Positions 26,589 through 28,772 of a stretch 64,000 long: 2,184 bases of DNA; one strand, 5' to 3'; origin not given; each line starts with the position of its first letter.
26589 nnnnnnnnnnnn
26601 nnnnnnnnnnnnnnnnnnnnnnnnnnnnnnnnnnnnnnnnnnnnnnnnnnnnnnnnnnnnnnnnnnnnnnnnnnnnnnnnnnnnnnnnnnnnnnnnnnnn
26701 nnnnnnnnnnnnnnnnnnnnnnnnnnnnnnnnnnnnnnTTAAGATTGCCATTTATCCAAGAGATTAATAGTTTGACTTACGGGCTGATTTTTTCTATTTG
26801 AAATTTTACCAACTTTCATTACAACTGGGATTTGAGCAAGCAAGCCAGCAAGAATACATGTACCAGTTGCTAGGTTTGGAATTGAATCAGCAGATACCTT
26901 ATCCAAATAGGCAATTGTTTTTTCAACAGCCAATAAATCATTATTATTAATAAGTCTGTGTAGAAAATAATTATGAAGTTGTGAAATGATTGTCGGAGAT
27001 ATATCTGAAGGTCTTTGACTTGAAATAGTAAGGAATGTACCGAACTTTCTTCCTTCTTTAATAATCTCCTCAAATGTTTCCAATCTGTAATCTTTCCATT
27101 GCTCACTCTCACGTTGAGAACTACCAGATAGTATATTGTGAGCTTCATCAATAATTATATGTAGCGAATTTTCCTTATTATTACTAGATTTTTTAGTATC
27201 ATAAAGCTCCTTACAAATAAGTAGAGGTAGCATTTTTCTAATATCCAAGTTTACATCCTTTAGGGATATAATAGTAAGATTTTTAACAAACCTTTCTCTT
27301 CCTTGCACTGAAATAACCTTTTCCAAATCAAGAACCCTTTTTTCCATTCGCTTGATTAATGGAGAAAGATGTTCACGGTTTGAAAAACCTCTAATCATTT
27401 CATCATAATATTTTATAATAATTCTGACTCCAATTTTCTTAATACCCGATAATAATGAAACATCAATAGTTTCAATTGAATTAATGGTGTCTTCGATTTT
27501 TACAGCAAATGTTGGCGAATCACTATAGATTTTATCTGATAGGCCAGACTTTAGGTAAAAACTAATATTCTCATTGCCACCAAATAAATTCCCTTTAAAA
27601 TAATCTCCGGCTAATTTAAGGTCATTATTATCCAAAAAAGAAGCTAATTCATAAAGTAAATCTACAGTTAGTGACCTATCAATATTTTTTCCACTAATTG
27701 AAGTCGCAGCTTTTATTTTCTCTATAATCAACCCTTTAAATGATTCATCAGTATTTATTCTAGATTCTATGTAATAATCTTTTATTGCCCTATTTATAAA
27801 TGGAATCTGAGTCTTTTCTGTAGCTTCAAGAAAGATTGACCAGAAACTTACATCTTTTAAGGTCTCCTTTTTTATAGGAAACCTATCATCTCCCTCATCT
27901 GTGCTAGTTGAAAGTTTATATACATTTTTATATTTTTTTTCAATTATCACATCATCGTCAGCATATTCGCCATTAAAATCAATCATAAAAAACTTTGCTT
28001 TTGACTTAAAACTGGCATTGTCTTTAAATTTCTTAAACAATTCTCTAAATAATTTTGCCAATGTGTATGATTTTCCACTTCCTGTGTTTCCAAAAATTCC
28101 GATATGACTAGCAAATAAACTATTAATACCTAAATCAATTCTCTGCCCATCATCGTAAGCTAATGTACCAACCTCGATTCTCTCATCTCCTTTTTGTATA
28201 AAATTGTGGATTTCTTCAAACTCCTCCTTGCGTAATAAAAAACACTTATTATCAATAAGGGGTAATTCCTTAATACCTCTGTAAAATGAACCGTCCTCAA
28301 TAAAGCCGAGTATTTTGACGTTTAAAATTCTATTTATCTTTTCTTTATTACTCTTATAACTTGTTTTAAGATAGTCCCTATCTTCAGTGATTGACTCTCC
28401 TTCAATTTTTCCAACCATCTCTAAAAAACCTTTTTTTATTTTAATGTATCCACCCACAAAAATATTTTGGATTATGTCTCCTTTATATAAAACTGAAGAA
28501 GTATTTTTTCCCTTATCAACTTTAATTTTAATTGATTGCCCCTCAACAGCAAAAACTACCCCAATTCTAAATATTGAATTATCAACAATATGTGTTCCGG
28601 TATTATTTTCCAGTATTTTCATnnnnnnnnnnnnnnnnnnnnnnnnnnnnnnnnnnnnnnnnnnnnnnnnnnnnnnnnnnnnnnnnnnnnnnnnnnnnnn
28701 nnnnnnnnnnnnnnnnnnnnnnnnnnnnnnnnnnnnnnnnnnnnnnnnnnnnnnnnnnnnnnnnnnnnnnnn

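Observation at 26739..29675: SIR2 + HerA two-gene anti-phage defence module in an AT-rich island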

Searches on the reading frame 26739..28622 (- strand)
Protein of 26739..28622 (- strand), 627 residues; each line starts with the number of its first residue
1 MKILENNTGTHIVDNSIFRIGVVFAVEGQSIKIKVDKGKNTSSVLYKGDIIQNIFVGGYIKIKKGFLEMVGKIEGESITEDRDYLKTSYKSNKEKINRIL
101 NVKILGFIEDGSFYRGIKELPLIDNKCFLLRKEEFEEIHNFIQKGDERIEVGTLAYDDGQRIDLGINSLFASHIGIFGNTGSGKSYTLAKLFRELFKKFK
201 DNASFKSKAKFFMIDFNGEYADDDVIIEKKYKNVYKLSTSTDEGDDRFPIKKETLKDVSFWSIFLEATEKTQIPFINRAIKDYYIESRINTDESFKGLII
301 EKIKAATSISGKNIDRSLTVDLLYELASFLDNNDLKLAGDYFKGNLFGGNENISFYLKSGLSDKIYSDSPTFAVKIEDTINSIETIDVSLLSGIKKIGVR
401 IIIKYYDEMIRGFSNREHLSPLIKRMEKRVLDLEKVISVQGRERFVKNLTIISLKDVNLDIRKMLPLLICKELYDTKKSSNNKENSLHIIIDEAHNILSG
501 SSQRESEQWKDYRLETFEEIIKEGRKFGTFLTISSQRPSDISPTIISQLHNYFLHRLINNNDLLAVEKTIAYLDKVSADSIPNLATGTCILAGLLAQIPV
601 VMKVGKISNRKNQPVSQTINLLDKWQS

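Call 4: search_protein_families(library=pfam, proteins=[window:26739-28622:-], max_evalue=0.1)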
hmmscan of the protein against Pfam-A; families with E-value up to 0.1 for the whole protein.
window:26739-28622:- (627 aa): 7 families
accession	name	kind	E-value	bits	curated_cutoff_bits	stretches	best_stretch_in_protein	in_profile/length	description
PF01935.23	DUF87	-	6.6e-18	66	23.2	1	149-304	1-145/220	Helicase HerA, central domain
PF04851.21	ResIII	-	6.9e-06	26.5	22.5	1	175-202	27-54/164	Type III restriction enzyme, res subunit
PF13401.12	AAA_22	-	0.00038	21.2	27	0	173-197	7-31/130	AAA domain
PF09848.15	SLFN-g3_helicase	-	0.0035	17.1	24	0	176-213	6-44/354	Schlafen group 3, DNA/RNA helicase domain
PF01580.24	FtsK_SpoIIIE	-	0.013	15.3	24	0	171-196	39-64/221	FtsK/SpoIIIE family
PF14836.12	Ubiquitin_3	-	0.025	14.9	24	1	483-523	20-60/88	Ubiquitin-like domain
PF10412.15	TrwB_AAD_bind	-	0.053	12.8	20.5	0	171-199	15-43/387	Type IV secretion-system coupling protein DNA-binding domain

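Call 5: search_protein_families(library=padloc, proteins=[window:26739-28622:-], max_evalue=0.01)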
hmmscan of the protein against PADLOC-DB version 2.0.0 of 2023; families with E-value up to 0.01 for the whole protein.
window:26739-28622:- (627 aa): 15 families
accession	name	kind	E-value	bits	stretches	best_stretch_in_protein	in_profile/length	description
PDLC04097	HerA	-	5.2e-177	588.2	1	16-626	4-612/618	-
PDLC04102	HerA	-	2.7e-65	219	1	16-625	6-637/654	-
PDLC04105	HerA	-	3.7e-63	212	1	19-626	11-554/576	-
PDLC04103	HerA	-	1.3e-56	190.1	2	410-626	363-575/579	-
PDLC04098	HerA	-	1.9e-51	173.5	2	448-625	485-666/686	-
PDLC04106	HerA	-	6.6e-44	148.5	2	468-626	490-647/667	-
PDLC02185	HerA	-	1.6e-41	140.7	2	444-626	403-580/585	-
PDLC04100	HerA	-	6.3e-37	125.5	2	435-626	388-573/580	-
PDLC02188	HerA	-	1.9e-33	114.2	2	434-626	366-561/578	-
PDLC04104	HerA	-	1.6e-25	87.6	1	447-626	180-355/379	-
PDLC04140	mad8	-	7.4e-19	66.4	1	162-603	20-298/314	mads_8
PDLC04101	HerA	-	3.3e-16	57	1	19-240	13-225/400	-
PDLC01055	HerA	-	3.4e-15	53.8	2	118-201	106-187/532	Type III coevolved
PDLC04099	HerA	-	9.1e-14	49.3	1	20-221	12-211/214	-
PDLC04107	HerA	-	6.4e-13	46.4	1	66-221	58-211/306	-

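Call 6: search_protein_families(library=ncbifam, proteins=[window:26739-28622:-], max_evalue=0.1)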
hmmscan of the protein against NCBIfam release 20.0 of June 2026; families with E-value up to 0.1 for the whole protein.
window:26739-28622:- (627 aa): 8 families
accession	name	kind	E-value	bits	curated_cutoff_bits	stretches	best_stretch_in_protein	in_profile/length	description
NF042943.1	HerA_antiphage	equivalog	6.4e-38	130.7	800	2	434-625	381-566/566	anti-phage-associated helicase HerA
NF042944.1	HerA_antiphage_2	equivalog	2.7e-35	122.2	850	2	443-626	373-561/576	anti-phage-associated helicase HerA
NF040819.1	helicase_HerA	equivalog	2.6e-20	72.5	970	2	477-626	394-536/561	DNA double-strand break repair helicase HerA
NF040937.1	HerA_Thermprot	equivalog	5.4e-20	71.2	800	2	470-610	330-467/487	DNA double-strand break repair helicase HerA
NF053655.1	CedD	equivalog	9.8e-19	67.4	600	2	424-605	358-526/527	DNA-translocating ATPase CedD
NF033849.1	ser_rich_anae_1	subfamily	2.3e-11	41.8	650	1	477-575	1009-1108/1163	serine-rich protein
TIGR03925.1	T7SS_EccC_b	equivalog_domain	0.003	15.9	346.55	1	171-238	361-420/564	type VII secretion protein EccCb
NF041214.1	plasmid_TraB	equivalog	0.022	13.3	800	0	171-195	248-272/639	plasmid transfer protein TraB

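Call 8: search_solved_structures(query=window:26739-28622:-, max_evalue=0.01, show_alignments=2)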
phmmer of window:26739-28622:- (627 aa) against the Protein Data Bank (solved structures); distinct sequences matched with E-value up to 0.01: 9.
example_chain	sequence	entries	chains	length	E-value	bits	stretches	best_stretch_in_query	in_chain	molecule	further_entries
8yho_A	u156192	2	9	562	6.1e-32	114.3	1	78-606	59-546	DUF87 domain-containing protein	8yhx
8xau_A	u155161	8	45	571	1.2e-25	93.6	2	441-626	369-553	ATP-binding protein | HerA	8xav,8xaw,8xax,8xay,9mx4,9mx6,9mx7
8ziq_M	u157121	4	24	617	7.7e-24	87.6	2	447-627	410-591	HerA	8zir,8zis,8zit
9c1m_M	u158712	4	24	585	2.1e-23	86.2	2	448-626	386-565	ATP-binding protein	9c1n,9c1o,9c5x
8wiv_A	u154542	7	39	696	1.5e-22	83.4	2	18-243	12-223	Helicase HerA central domain-containing protein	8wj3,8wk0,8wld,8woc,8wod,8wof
8j4u_M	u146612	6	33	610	2.6e-18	69.3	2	448-606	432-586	Nucleoside triphosphate hydrolase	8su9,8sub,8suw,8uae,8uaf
4d2i_A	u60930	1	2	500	1.2e-17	67.2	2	450-607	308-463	HERA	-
9x1l_A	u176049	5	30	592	5.1e-12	48.6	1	517-625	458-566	DNA helicase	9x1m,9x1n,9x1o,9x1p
8wet_A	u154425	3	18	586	0.0039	19.2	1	510-569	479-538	TdpA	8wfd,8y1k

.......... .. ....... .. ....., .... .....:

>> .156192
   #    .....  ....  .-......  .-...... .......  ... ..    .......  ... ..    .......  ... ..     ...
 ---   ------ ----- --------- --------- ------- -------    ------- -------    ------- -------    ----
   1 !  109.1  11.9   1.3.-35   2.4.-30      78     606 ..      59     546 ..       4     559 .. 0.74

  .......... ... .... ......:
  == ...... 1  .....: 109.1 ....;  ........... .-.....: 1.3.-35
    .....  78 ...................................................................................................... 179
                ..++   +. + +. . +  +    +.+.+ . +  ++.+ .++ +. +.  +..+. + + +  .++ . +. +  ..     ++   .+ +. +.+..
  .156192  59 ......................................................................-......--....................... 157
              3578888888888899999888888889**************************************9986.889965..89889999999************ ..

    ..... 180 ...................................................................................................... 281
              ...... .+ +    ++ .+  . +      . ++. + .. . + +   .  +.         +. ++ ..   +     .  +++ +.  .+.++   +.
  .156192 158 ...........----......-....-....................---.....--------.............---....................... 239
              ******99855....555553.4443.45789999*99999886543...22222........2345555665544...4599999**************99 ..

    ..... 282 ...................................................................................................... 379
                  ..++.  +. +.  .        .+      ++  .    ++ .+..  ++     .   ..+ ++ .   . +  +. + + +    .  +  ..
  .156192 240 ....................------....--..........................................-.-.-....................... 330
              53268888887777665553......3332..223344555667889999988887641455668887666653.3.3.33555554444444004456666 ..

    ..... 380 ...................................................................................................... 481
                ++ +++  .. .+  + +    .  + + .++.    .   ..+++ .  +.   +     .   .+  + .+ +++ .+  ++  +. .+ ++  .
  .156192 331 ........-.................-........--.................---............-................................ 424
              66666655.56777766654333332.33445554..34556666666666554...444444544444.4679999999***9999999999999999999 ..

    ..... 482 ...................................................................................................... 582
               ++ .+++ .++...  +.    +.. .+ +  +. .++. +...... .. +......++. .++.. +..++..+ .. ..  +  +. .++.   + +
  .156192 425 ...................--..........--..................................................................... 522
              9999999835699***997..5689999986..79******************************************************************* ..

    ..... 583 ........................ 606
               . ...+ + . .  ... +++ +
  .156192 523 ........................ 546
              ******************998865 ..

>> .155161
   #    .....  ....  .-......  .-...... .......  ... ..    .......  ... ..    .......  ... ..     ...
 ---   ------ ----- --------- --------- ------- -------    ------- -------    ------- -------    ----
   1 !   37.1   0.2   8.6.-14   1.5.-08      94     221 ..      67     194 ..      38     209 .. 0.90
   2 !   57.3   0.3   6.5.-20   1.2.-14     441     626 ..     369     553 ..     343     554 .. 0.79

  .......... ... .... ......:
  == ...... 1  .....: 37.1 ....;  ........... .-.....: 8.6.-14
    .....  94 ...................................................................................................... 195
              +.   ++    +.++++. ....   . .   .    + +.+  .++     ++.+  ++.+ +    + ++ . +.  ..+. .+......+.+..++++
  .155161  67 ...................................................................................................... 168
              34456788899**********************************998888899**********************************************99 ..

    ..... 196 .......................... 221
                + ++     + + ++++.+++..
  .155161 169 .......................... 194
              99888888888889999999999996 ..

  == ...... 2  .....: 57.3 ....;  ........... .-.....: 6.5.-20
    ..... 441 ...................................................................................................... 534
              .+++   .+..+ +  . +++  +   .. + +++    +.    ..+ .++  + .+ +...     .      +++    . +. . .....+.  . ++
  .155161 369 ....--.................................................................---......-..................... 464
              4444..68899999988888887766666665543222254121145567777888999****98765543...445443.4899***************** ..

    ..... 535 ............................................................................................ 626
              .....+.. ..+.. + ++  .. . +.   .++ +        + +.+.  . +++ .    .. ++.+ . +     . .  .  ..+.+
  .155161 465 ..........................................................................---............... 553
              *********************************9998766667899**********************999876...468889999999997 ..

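Call 16: find_homologous_proteins(query=window:26739-28622:-, max_evalue=1e-10)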
Query window:26739-28622:- (627 aa): 6700 proteins with E <= 1e-10 among 8000 candidates; the best 120 are listed.
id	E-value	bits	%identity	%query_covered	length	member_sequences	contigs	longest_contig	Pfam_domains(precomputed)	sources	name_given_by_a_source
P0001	0.0e+0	1365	100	100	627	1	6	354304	PF01935.24,PF04851.22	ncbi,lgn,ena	-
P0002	0.0e+0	1143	83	99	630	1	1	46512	PF01935.24,PF04851.22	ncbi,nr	ncbi:MAG: hypothetical protein JWN18_274 [Parcubacteria group bacterium]|nr:hypothetical protein [Pa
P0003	0.0e+0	1131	82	99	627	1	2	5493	PF01935.24,PF04851.22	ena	-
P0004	0.0e+0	1088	80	99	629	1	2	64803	PF01935.24,PF04851.22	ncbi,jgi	ncbi:MAG: hypothetical protein RLZZ517_69 [Candidatus Parcubacteria bacterium]|jgi:DNA helicase HerA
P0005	0.0e+0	1060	77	100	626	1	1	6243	PF01935.24,PF04851.22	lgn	-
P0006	0.0e+0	1044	75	100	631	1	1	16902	PF01935.24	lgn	-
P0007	0.0e+0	1035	76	99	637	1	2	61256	PF01935.24,PF04851.22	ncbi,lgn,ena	-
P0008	1.7e-286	970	69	100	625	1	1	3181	PF01935.24,PF04851.22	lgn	-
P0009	5.4e-284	962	69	100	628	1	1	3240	PF01935.24,PF04851.22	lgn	-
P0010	2.0e-279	947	70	100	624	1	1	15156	PF01935.24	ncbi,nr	ncbi:ATP-binding protein [Candidatus Gracilibacteria bacterium]|nr:ATP-binding protein [Candidatus G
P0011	3.6e-279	946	67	99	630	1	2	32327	PF01935.24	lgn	-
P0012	3.7e-277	939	68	99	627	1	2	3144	PF01935.24,PF04851.22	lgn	-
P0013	8.8e-274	928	68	99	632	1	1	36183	PF01935.24,PF04851.22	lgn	-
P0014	2.1e-264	897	67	99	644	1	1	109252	PF01935.24,PF13401.13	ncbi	-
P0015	1.4e-263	894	66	99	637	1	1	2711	PF01935.24,PF04851.22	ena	-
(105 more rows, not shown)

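Call 17: find_encoding_contigs(protein=window:26739-28622:-, flank=10000, max_places=6)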
Protein window:26739-28622:- (627 aa): 11 contigs read that carry it; 5 places shown.
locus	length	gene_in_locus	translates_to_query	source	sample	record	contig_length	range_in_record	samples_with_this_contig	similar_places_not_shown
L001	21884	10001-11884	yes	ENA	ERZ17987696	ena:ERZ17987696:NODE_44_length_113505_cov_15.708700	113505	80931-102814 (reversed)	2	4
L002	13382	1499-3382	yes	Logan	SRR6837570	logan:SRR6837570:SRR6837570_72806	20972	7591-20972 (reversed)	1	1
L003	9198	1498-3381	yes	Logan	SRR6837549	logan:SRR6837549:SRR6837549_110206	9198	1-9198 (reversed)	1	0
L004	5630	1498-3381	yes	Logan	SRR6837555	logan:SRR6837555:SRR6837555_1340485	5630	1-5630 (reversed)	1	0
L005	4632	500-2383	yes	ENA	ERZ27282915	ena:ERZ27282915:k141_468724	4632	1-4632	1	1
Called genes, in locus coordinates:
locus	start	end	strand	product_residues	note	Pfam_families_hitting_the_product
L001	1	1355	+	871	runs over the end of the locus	PF02463:SMC_N (faint), PF13191:AAA_16 (faint), PF13555:AAA_29 (faint), PF20703:nSTAND1 (faint), PF00005:ABC_tran (faint), PF13304:AAA_21 (faint), PF17760:UvrA_inter, PF00684:DnaJ_CXXCXGXG (faint)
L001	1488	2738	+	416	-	PF27096:UvrC_M, PF02151:UVR (weak), PF08459:UvrC_RNaseH_dom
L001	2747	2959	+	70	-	-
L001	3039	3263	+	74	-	-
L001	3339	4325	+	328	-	PF01820:Dala_Dala_lig_N, PF13535:ATP-grasp_4 (faint), PF01820:Dala_Dala_lig_N, PF01071:GARS_A, PF02222:ATP-grasp (weak), PF02655:ATP-grasp_3, PF02786:CPSase_L_D2 (faint), PF07478:Dala_Dala_lig_C, +1 more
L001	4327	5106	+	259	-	-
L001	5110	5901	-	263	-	PF00072:Response_reg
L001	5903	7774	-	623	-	PF00512:HisKA, PF02518:HATPase_c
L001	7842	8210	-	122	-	-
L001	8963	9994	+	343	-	PF13289:SIR2_2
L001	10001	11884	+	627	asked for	PF01935:DUF87, PF04851:ResIII (faint)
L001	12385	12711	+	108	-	-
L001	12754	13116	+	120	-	-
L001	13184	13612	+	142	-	-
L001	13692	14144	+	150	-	-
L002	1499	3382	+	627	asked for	PF01935:DUF87, PF04851:ResIII (faint)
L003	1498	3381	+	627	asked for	PF01935:DUF87, PF04851:ResIII (faint)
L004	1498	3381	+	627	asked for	PF01935:DUF87, PF04851:ResIII (faint)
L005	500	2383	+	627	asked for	PF01935:DUF87, PF04851:ResIII (faint)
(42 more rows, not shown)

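Call 21: find_encoding_contigs(protein=P0002, flank=8000, max_places=2)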
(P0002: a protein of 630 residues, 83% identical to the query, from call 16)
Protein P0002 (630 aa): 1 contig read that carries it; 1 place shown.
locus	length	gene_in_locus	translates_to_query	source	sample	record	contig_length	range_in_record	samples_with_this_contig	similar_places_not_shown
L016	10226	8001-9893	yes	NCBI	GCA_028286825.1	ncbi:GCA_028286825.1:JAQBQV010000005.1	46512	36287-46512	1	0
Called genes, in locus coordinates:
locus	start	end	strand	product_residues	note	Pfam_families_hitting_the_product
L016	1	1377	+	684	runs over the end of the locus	PF00270:DEAD (faint), PF04851:ResIII, PF17757:UvrB_inter, PF27431:UvrB_3rd, PF00271:Helicase_C, PF12344:UvrB, PF02151:UVR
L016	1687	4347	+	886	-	PF02463:SMC_N (faint), PF13191:AAA_16 (faint), PF13476:AAA_23 (faint), PF13555:AAA_29 (faint), PF00005:ABC_tran (faint), PF13304:AAA_21 (faint), PF17760:UvrA_inter, PF00684:DnaJ_CXXCXGXG (faint)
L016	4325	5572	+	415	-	PF01541:GIY-YIG (weak), PF08459:UvrC_RNaseH_dom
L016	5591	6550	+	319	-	PF01820:Dala_Dala_lig_N, PF01071:GARS_A (weak), PF02222:ATP-grasp (weak), PF07478:Dala_Dala_lig_C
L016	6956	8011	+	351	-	PF13289:SIR2_2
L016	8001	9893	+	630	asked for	PF01935:DUF87, PF04851:ResIII (faint)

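Call 22: find_encoding_contigs(protein=P0004, flank=8000, max_places=2)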
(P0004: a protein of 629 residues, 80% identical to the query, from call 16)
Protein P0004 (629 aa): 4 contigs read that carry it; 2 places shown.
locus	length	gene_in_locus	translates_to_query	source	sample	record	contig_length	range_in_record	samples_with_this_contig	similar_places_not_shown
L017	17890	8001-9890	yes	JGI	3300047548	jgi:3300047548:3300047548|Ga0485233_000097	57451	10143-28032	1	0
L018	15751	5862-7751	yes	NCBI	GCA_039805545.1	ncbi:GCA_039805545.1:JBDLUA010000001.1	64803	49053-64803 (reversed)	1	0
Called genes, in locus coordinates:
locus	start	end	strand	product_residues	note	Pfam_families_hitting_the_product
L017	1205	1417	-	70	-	-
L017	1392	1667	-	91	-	PF07764:Omega_Repress (weak)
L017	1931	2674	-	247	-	-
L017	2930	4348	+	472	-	-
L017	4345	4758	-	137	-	-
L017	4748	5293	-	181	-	-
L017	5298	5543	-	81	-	-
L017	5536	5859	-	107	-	-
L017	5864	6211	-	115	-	-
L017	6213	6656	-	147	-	-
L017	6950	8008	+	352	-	PF13289:SIR2_2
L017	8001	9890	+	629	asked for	PF01935:DUF87, PF04851:ResIII (faint)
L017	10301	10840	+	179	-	-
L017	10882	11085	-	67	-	-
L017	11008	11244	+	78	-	-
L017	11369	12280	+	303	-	PF01471:PG_binding_1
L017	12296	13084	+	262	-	-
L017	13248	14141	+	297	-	PF02618:YceG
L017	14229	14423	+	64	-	-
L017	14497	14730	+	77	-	-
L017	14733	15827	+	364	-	PF01926:MMR_HSR1, PF02421:FeoB_N, PF06071:YchF-GTPase_C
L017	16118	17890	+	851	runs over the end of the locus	PF00133:tRNA-synt_1, PF09334:tRNA-synt_1g, PF13603:tRNA-synt_1_2, PF00133:tRNA-synt_1, PF09334:tRNA-synt_1g (weak), PF08264:Anticodon_1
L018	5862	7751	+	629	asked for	PF01935:DUF87, PF04851:ResIII (faint)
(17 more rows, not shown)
